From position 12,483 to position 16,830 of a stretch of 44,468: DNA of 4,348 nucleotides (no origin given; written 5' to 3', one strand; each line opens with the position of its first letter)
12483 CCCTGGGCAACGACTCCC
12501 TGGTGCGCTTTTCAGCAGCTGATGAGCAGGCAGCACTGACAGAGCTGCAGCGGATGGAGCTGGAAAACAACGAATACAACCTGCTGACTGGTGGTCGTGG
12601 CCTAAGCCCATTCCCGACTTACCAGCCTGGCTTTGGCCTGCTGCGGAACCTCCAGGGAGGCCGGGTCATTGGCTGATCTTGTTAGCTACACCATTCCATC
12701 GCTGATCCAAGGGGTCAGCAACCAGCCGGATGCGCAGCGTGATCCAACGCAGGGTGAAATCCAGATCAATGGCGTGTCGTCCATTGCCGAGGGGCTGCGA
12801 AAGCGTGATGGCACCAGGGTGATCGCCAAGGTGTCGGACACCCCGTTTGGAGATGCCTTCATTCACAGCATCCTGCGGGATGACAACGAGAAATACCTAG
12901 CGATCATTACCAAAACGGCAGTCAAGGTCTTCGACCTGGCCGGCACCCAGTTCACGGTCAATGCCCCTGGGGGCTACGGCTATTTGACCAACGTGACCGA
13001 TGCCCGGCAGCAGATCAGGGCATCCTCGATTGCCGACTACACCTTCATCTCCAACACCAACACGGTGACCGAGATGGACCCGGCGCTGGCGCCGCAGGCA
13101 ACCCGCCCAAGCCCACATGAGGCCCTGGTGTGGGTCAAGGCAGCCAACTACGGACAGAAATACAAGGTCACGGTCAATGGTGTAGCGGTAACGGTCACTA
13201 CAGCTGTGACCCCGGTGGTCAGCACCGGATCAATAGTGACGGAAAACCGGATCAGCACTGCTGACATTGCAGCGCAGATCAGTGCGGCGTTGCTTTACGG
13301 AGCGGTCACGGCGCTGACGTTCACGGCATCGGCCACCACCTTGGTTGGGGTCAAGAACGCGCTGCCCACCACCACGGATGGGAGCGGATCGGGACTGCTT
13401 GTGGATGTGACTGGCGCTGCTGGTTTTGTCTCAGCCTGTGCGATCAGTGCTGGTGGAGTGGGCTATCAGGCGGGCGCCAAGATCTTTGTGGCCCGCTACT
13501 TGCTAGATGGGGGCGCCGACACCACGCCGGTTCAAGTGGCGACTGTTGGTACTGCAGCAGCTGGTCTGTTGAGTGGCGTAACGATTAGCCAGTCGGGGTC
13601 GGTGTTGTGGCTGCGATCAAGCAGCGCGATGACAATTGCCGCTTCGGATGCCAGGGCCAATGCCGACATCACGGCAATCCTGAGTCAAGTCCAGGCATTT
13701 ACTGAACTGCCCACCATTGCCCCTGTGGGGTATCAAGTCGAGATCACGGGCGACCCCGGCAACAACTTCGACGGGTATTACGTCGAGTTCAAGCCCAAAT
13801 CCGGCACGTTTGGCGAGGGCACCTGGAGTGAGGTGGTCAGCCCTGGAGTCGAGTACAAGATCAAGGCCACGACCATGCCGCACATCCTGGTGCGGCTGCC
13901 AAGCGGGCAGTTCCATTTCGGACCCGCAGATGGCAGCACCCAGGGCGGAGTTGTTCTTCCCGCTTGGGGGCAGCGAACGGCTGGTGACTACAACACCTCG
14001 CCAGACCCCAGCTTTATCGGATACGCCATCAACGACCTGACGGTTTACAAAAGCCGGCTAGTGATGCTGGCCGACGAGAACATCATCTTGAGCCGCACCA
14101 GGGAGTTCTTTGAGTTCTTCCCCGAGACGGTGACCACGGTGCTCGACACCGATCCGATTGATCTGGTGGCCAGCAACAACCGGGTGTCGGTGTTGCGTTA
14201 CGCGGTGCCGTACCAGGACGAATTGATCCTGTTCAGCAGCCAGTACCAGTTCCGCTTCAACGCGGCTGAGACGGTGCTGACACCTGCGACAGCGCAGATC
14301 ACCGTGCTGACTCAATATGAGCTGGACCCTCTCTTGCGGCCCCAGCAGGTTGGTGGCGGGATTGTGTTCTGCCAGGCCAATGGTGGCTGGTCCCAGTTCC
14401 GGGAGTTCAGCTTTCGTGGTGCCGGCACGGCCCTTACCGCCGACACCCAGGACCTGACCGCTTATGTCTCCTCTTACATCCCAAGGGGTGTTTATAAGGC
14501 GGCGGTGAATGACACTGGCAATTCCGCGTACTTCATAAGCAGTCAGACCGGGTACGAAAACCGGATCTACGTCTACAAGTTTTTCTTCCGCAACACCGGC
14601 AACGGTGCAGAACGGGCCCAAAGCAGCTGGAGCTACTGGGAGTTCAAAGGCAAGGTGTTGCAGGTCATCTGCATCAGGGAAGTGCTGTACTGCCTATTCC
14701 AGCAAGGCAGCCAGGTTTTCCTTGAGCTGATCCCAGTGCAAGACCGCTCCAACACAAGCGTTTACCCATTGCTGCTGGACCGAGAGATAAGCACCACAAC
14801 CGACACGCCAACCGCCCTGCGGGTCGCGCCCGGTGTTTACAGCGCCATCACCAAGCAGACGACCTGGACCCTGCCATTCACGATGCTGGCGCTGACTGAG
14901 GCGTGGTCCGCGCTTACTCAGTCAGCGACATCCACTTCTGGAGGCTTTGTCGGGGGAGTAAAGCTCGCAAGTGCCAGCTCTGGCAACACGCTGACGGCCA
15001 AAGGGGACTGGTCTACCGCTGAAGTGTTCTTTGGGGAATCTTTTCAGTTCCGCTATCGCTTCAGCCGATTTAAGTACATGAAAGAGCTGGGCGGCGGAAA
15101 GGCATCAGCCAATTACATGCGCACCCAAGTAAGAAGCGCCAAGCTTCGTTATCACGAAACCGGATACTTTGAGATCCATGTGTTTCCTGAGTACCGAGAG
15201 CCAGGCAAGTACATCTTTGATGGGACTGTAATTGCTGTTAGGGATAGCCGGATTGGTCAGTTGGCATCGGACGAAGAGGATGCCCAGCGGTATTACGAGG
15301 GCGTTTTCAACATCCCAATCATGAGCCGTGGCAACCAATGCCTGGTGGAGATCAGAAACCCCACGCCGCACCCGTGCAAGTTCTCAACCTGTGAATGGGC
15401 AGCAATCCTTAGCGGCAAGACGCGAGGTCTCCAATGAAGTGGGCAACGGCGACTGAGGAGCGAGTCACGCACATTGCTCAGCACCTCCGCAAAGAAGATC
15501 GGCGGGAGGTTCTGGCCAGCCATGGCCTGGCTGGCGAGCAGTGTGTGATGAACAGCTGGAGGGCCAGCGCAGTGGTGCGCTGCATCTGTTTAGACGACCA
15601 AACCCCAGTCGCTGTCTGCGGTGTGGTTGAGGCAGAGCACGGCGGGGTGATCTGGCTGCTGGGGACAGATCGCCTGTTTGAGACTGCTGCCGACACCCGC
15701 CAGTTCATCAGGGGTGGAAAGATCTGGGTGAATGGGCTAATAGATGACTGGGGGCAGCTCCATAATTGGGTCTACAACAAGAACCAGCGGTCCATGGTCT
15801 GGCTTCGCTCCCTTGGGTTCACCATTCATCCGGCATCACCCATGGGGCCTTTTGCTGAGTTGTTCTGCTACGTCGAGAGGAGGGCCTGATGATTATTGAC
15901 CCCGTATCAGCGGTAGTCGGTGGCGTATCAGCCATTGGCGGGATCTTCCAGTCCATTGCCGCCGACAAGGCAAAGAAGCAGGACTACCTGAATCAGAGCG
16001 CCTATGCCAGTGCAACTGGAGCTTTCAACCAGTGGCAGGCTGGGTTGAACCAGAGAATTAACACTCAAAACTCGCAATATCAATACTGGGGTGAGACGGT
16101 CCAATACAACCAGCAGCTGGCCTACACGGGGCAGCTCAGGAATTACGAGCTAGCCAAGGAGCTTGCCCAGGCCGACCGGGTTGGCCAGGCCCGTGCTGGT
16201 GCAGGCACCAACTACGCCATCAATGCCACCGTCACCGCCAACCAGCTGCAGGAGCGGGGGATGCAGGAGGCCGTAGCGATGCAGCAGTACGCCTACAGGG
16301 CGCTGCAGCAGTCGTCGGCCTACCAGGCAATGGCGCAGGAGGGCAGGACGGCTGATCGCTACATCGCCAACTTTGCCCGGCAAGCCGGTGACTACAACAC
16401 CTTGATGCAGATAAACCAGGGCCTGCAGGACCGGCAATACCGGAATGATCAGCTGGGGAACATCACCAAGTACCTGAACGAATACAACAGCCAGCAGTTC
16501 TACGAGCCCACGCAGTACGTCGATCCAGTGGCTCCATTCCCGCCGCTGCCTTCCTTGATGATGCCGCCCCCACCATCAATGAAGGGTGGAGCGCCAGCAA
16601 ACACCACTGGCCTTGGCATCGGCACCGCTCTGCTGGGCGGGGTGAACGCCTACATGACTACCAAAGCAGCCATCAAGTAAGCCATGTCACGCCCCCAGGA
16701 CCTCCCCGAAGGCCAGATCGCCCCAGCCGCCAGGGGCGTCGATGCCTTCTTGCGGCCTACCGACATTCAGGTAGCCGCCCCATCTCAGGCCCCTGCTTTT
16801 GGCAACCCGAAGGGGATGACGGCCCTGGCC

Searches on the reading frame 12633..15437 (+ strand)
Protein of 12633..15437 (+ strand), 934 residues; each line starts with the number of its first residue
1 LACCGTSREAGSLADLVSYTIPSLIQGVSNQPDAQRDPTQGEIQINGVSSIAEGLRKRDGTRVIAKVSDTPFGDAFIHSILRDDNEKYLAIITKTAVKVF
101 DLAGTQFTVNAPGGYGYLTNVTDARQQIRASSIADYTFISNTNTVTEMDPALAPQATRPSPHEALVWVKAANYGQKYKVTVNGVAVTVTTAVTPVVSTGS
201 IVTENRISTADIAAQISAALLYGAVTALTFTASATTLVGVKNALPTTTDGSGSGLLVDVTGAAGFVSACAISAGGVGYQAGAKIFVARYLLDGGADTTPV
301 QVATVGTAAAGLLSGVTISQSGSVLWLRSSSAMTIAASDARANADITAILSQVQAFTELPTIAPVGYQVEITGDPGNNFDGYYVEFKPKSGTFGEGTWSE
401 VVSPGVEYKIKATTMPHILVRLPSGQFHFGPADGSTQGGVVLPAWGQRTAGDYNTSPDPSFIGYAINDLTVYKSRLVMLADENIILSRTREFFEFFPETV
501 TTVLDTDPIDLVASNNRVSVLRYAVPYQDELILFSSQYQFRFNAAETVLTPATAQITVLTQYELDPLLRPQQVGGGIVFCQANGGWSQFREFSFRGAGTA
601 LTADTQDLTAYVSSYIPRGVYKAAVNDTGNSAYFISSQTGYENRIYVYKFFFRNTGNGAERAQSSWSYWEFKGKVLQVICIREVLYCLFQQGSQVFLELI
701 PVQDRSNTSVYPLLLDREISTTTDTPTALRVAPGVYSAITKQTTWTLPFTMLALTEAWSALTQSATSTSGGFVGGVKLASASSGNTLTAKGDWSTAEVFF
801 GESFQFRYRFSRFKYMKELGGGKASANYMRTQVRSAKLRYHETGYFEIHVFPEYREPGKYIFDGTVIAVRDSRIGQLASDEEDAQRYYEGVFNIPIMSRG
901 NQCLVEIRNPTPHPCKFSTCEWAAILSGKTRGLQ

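Call 8: search_protein_families(library=pfam, proteins=[window:12633-15437:+], max_evalue=0.05)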
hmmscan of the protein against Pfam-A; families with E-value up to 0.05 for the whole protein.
window:12633-15437:+ (934 aa): 1 family
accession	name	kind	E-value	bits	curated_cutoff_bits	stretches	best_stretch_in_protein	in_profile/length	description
PF25675.1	Phage_nozzle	-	1.4e-218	728.4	27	2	307-931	202-792/794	Bacteriophage nozzle protein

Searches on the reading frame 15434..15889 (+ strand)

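Call 29: search_protein_families(library=pfam, proteins=[window:15434-15889:+], max_evalue=0.05)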
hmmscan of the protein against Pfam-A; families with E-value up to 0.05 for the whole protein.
window:15434-15889:+ (151 aa): 1 family
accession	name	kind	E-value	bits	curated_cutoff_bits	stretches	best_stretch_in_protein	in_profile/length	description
PF11090.14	Phage_T7_Gp13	-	0.0021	18.8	25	1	67-132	16-82/86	Bacteriophage T7, probable scaffold protein Gp13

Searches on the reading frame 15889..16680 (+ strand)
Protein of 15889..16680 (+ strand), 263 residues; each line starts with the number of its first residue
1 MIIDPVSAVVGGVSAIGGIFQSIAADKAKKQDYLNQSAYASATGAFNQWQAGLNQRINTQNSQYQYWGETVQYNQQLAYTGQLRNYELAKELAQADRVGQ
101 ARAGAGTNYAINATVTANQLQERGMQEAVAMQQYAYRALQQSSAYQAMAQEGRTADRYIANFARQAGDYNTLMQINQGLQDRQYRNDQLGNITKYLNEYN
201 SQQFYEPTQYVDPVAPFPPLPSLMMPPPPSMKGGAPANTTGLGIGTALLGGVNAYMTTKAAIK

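Call 8: search_protein_families(library=pfam, proteins=[window:15889-16680:+], max_evalue=0.05)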
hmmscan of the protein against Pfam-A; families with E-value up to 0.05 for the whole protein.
window:15889-16680:+ (263 aa): 1 family
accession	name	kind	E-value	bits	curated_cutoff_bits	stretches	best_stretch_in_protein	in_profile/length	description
PF18789.6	DarA_C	-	0.013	16.4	27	1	52-89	31-66/70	Defence against restriction A C-terminal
